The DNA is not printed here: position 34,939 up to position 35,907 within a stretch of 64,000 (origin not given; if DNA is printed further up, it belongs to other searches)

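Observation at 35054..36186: TetR with a perfect 18-bp palindromic operator, plus three further operator-like sites beside a strong outward promoter and a candidate 62-aa ORF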

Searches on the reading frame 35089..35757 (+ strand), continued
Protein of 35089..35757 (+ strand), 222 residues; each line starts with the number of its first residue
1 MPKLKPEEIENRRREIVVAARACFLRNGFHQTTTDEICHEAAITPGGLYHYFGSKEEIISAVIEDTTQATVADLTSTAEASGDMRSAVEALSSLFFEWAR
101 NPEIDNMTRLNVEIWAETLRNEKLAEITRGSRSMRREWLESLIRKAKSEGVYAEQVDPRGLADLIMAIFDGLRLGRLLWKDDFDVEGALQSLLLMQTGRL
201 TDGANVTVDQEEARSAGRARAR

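Call 54: search_protein_families(library=pfam, proteins=[L020:7103-7903:+, L021:1280-2080:+, L023:7181-7954:+, L024:4207-4998:+, L026:2579-3358:+, L028:7238-7972:+, L030:7186-7986:+, L031:7060-7770:+, L022:7163-7912:+, L027:7562-8989:-], max_evalue=0.001)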
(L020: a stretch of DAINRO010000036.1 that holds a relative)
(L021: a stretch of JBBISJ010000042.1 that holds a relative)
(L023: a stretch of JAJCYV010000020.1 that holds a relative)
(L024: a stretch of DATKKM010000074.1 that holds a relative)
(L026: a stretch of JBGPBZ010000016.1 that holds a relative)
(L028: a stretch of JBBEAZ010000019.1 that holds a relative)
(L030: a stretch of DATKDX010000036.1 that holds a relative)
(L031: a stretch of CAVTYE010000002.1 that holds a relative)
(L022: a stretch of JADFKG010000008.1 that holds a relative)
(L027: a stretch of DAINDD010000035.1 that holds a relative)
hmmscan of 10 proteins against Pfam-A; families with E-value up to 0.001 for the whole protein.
L020:7103-7903:+ (267 aa): 1 family
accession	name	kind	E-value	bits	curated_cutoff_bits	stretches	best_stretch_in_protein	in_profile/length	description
PF04203.18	Sortase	-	7.6e-22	77.8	26.6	1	111-253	1-124/125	Sortase domain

L021:1280-2080:+ (267 aa): 1 family
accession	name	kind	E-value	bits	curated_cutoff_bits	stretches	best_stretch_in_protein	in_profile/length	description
PF04203.18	Sortase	-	1.3e-21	77.1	26.6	1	110-249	2-122/125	Sortase domain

L023:7181-7954:+ (258 aa): 1 family
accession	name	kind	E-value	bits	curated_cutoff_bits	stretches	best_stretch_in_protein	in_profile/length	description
PF04203.18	Sortase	-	1.3e-21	77.1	26.6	1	103-244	1-124/125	Sortase domain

L024:4207-4998:+ (264 aa): 1 family
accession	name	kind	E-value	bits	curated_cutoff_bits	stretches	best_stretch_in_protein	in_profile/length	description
PF04203.18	Sortase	-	8.8e-21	74.4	26.6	1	107-249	1-124/125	Sortase domain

L026:2579-3358:+ (260 aa): 1 family
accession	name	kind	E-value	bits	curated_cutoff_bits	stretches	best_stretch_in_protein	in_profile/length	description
PF04203.18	Sortase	-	9.9e-20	71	26.6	1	106-245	1-124/125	Sortase domain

L028:7238-7972:+ (245 aa): 1 family
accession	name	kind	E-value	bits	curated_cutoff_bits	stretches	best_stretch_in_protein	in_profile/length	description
PF04203.18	Sortase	-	1.1e-21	77.3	26.6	1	89-231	1-124/125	Sortase domain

L030:7186-7986:+ (267 aa): 1 family
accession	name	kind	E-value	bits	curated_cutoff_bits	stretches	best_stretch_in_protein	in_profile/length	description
PF04203.18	Sortase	-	8.5e-23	80.9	26.6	1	108-249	1-123/125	Sortase domain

L031:7060-7770:+ (237 aa): 1 family
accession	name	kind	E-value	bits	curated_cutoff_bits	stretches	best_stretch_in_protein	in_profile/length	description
PF04203.18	Sortase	-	7.6e-25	87.5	26.6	1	86-228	1-124/125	Sortase domain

L022:7163-7912:+ (250 aa): 1 family
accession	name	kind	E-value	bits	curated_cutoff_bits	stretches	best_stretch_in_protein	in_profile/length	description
PF04203.18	Sortase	-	4.5e-21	75.3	26.6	1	96-236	2-124/125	Sortase domain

L027:7562-8989:- (475 aa): 2 families
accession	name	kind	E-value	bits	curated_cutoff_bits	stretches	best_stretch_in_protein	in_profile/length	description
PF07690.21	MFS_1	-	1.5e-69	235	33.4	2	19-411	2-347/347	Major Facilitator Superfamily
PF00083.30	Sugar_tr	-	3e-10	40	22.3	1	304-451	49-191/452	Sugar (and other) transporter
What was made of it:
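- In 9 of 10 clade C/D loci a sortase gene (PF04203) starts on the far side of the array and is transcribed away from it (call 54).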

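Call 66: search_solved_structures(query=window:35089-35754:+, max_evalue=0.001)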
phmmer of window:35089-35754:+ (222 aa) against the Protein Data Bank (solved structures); distinct sequences matched with E-value up to 0.001: 121 (the best 60 are shown).
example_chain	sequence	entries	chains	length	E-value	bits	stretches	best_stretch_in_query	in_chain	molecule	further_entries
6ayh_A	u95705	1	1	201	1.9e-15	60.2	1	12-171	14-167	TetR family transcriptional regulator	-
6ayi_A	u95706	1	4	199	4.8e-15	58.9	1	8-169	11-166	HTH-type transcriptional regulator UidR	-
1rkt_A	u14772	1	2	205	2.1e-12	50.2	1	2-194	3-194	protein yfiR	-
2hyt_A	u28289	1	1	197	1.7e-11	47.3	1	7-166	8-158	TetR-family transcriptional regulator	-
2nx4_A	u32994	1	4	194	7.7e-11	45.1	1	8-180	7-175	Transcriptional regulator, TetR family protein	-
2w53_A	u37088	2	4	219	4.9e-10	42.5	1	6-186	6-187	REPRESSOR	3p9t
4mxm_A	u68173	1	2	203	2.8e-09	40.1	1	10-95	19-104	Transcriptional regulator I2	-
4mo7_A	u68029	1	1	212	3.3e-09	39.8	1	10-95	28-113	Transcriptional regulator I2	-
7k1a_A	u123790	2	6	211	5.2e-09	39.2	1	6-190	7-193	HTH-type transcriptional regulator TtgR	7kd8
4uds_A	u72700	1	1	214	7.4e-09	38.7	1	8-174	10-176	MBDR REGULATOR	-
5gp9_A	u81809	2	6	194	1e-08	38.2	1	15-177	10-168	Transcriptional regulator (TetR/AcrR family)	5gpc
8v90_A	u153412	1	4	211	1.1e-08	38.1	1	6-190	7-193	HTH-type transcriptional regulator TtgR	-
3ppb_A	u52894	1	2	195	1.1e-08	38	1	12-100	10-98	putative tetR family transcription regulator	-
2xdn_A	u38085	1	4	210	1.3e-08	37.9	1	6-190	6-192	HTH-TYPE TRANSCRIPTIONAL REGULATOR TTGR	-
9b7y_A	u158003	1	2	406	1.7e-08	37.5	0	10-64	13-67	Transcriptional repressor Mce3R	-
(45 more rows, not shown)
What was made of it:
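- On TetR/AcrR family transcriptional regulator: Full-length matches to TetR-family structures (call 66).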

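Call 67: search_protein_families(library=ncbifam, proteins=[window:35089-35754:+], max_evalue=0.01)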
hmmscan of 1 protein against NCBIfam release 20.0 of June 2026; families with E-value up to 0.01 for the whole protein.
window:35089-35754:+ (222 aa): 22 families
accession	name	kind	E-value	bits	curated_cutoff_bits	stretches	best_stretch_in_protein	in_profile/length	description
NF041196.1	ScbR_bind_reg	equivalog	9.4e-21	74.8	150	1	13-192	8-181/191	ScbR family autoregulator-binding transcription factor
TIGR03384.1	betaine_BetI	equivalog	1.2e-13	51.2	201.3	1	3-190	2-179/189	choline-binding transcriptional repressor BetI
NF051852.1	efflux_TF_MtrR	exception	2.9e-13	50.1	280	1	1-190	1-191/205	multidrug efflux system transcriptional repressor MtrR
NF001978.0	PRK00767.1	equivalog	3e-13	50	118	1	1-189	1-180/197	transcriptional regulator BetI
NF053878.1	FATransRegFadRBac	equivalog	8.3e-13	48.5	200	1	14-184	6-172/190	fatty acid metabolism transcriptional regulator FadR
NF053731.1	TransRegFasRMycb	equivalog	1.3e-10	41.4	330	1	10-99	10-99/199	HTH-type transcriptional activator FasR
NF050111.1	TransRegSACE7040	equivalog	1.2e-08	35.1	250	1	11-99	1-89/186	SACE_7040 family transcriptional regulator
NF058643.1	TranRegCurRPseudo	equivalog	1.4e-08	34.7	300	1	10-176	6-172/193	TetR family transcriptional repressor CurR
TIGR03613.1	RutR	equivalog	2e-07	31.1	368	1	9-104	6-101/202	pyrimidine utilization regulatory protein R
NF051457.1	acryl_TF_AcuR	equivalog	4.5e-07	29.4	247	1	2-71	8-77/204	acrylate utilization transcriptional regulator AcuR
NF000040.3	Tn10_TetC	equivalog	5.3e-07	30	425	1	9-106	11-103/197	tetracyline resistance-associated transcriptional repressor TetC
NF007015.0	PRK09480.1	equivalog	9e-07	28.7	120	1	9-171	8-167/197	nucleoid occlusion factor SlmA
TIGR03968.1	mycofact_TetR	equivalog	2.8e-06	27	224.9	1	12-90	10-87/190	mycofactocin system transcriptional regulator MftR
NF011572.0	PRK14996.1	equivalog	7.9e-06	25.9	144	1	10-65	7-62/192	TetR family transcriptional regulator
NF011584.0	PRK15008.1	equivalog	8.7e-06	25.7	230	1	9-76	16-83/212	HTH-type transcriptional regulator RutR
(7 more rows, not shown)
